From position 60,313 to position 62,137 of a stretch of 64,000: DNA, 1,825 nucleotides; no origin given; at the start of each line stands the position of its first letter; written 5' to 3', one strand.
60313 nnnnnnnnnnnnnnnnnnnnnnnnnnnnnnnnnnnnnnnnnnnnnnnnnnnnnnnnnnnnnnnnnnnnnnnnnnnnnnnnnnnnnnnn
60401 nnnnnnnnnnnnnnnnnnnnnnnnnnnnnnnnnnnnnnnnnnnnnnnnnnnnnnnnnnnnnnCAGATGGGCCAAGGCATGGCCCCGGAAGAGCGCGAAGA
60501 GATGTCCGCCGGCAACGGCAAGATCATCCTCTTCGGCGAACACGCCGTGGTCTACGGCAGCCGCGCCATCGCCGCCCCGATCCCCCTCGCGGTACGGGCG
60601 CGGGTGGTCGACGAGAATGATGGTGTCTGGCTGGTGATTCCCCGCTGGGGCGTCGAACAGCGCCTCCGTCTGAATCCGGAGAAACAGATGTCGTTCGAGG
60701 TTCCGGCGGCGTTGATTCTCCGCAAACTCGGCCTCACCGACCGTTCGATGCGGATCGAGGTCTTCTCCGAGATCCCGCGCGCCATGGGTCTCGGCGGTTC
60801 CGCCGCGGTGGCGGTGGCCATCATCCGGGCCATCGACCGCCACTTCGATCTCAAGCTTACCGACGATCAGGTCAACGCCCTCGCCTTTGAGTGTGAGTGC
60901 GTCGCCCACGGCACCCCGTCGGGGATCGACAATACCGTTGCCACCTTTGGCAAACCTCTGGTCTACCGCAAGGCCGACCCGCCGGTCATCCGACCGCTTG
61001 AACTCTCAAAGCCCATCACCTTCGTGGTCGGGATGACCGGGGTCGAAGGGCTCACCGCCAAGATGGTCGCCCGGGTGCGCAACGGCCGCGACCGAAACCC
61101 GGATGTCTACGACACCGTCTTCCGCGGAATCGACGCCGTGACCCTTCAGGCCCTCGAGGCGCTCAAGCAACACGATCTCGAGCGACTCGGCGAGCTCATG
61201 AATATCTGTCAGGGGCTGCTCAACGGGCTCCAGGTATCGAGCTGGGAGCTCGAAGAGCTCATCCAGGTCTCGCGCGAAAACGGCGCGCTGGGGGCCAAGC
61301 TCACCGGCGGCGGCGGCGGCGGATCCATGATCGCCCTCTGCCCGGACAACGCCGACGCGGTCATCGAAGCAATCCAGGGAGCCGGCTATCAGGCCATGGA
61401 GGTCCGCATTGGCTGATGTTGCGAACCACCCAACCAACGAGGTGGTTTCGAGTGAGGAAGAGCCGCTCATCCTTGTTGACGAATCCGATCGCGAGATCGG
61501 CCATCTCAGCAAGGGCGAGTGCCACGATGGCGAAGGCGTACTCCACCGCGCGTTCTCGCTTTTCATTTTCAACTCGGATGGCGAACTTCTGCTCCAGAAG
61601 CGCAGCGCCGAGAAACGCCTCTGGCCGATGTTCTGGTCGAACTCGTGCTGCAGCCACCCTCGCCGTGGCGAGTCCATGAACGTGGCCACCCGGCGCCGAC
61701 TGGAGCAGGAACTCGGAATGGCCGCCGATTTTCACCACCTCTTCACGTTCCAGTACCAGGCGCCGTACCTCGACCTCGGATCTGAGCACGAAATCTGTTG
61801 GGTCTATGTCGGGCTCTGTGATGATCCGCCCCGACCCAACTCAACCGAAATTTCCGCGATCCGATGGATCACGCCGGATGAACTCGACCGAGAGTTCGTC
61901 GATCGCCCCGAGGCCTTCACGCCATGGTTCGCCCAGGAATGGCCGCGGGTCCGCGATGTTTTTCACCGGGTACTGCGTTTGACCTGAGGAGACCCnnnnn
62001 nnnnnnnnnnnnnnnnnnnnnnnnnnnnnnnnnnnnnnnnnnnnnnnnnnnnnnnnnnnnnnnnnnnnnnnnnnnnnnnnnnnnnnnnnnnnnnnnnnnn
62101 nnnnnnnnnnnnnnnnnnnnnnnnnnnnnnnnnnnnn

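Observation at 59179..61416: In-frame fusion of class II HMG-CoA reductase with mevalonate kinase (consecutive pathway steps in one 745-aa polypeptide)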

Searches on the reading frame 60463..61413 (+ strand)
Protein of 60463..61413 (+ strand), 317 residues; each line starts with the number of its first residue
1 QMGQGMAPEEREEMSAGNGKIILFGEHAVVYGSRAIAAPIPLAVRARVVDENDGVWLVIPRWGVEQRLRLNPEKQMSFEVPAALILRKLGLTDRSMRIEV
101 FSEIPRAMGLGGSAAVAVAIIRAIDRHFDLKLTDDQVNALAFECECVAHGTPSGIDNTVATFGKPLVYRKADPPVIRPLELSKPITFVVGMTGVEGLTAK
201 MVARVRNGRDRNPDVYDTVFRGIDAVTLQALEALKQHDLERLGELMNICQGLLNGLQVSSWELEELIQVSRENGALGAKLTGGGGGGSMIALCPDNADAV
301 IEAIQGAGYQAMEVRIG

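Call 20: search_solved_structures(query=window:60463-61413:+, show_alignments=5, max_evalue=1e-15)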
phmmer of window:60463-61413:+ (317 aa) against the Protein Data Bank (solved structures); distinct sequences matched with E-value up to 1e-15: 11.
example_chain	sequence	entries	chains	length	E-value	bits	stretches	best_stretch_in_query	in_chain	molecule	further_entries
2hfs_A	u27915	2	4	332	5.9e-46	160.1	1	15-305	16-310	Mevalonate kinase, putative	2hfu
4hac_A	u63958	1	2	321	4.6e-41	144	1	5-310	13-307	Mevalonate kinase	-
6mde_A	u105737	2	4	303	1.3e-40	142.5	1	17-310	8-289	Mevalonate kinase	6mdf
8teb_A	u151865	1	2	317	9.2e-38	133.1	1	17-310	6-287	Mevalonate kinase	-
2x7i_A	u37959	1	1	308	5.7e-37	130.5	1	15-309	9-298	MEVALONATE KINASE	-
2oi2_A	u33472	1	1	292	5.8e-34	120.7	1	17-295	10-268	Mevalonate kinase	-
2r3v_A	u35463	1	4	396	1.2e-25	93.3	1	95-317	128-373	Mevalonate kinase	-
1kvk_A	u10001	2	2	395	3.7e-25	91.8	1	92-317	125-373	mevalonate kinase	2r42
1kkh_A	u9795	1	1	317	1.4e-22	83.3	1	19-296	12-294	Mevalonate Kinase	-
1vis_A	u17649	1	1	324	1.6e-22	83.1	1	19-296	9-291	Mevalonate kinase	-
8tfo_A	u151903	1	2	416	8.5e-21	77.4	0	95-296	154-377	Mevalonate kinase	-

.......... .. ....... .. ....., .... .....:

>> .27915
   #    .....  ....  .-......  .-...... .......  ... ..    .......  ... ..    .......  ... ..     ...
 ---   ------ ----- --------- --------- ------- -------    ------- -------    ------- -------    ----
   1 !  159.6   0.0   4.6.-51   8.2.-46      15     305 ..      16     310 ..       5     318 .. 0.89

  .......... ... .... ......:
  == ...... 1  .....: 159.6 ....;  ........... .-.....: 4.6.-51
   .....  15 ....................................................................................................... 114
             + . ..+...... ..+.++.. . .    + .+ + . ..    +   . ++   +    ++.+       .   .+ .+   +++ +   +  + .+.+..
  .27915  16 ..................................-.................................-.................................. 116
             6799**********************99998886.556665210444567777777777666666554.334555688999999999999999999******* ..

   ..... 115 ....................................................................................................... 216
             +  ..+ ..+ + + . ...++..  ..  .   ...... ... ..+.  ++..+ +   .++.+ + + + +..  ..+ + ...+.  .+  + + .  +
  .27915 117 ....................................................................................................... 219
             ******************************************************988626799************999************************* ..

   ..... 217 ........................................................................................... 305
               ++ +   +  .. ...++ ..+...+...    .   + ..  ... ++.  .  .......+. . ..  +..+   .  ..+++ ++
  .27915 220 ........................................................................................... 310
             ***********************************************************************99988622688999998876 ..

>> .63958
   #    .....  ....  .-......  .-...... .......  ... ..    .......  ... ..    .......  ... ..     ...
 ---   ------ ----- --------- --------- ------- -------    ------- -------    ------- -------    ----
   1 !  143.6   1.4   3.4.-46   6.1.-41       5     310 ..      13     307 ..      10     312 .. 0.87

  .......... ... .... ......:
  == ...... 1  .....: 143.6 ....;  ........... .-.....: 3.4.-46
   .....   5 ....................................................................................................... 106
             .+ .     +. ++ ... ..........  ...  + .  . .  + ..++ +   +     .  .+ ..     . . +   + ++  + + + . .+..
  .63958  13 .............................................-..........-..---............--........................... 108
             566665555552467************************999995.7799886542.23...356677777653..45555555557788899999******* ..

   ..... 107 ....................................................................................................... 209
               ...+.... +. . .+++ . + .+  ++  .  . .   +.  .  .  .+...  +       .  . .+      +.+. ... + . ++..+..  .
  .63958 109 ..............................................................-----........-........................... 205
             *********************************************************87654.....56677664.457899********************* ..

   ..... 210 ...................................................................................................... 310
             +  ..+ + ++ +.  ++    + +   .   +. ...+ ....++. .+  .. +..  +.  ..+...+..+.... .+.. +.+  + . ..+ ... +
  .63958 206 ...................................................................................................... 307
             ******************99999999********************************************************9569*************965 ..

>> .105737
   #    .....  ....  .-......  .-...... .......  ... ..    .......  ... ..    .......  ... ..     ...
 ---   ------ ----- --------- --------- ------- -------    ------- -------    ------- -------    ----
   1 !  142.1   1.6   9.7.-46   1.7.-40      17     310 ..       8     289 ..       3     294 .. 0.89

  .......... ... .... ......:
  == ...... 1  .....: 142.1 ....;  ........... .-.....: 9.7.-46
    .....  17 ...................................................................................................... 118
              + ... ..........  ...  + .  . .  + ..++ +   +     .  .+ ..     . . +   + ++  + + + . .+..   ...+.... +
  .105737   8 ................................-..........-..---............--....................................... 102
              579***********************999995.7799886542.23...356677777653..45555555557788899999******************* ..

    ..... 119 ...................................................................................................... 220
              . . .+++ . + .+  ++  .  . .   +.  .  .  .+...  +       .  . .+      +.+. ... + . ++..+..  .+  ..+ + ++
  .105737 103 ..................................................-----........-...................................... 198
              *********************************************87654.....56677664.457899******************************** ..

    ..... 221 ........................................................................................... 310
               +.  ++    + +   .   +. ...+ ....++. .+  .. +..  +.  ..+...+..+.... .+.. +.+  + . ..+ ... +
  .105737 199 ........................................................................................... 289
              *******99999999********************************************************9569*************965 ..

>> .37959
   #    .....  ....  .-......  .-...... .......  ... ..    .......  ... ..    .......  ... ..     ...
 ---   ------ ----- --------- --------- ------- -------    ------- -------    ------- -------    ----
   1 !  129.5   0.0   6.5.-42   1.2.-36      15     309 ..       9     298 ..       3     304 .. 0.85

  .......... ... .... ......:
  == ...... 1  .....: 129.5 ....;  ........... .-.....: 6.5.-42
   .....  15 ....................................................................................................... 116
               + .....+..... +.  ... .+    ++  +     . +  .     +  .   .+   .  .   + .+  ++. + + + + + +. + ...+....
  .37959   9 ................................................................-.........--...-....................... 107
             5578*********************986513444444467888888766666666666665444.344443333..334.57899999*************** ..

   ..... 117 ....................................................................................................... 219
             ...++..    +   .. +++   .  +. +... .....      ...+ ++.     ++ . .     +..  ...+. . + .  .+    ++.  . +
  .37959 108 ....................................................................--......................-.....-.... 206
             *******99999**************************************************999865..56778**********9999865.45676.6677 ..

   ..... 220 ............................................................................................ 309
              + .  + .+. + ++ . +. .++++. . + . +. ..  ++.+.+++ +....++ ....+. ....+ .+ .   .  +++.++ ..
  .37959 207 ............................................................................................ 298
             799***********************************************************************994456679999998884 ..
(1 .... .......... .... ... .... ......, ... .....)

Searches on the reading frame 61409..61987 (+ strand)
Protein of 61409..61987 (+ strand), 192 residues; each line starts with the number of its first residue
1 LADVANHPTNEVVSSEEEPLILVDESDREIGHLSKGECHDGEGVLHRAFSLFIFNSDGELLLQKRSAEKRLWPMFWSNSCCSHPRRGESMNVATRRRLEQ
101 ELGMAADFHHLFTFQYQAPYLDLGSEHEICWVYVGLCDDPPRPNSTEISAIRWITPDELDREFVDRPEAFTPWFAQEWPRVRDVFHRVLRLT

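Call 3: search_protein_families(library=pfam, proteins=[window:61409-61987:+])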
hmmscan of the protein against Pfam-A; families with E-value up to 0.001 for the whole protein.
window:61409-61987:+ (192 aa): 1 family
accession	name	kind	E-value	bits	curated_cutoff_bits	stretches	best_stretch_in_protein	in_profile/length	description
PF00293.34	NUDIX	-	3.3e-19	69.6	21.1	1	45-174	2-134/134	NUDIX domain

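Call 4: search_protein_families(library=ncbifam, proteins=[window:61409-61987:+])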
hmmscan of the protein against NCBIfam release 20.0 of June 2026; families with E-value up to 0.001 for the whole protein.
window:61409-61987:+ (192 aa): 4 families
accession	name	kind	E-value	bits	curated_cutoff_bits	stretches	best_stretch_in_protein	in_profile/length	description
NF002995.0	PRK03759.1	equivalog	6.3e-49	166.1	127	1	15-178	4-169/185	isopentenyl-diphosphate Delta-isomerase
TIGR02150.1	IPP_isom_1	equivalog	2.2e-45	154.4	105.8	1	20-175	1-156/159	isopentenyl-diphosphate delta-isomerase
NF041653.1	Nud_hyd_Meth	equivalog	2.5e-13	50.2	300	1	23-175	5-154/170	Nudix hydrolase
NF011922.0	PRK15393.1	equivalog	2.8e-08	33.6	152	1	17-172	10-156/182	NUDIX hydrolase YfcD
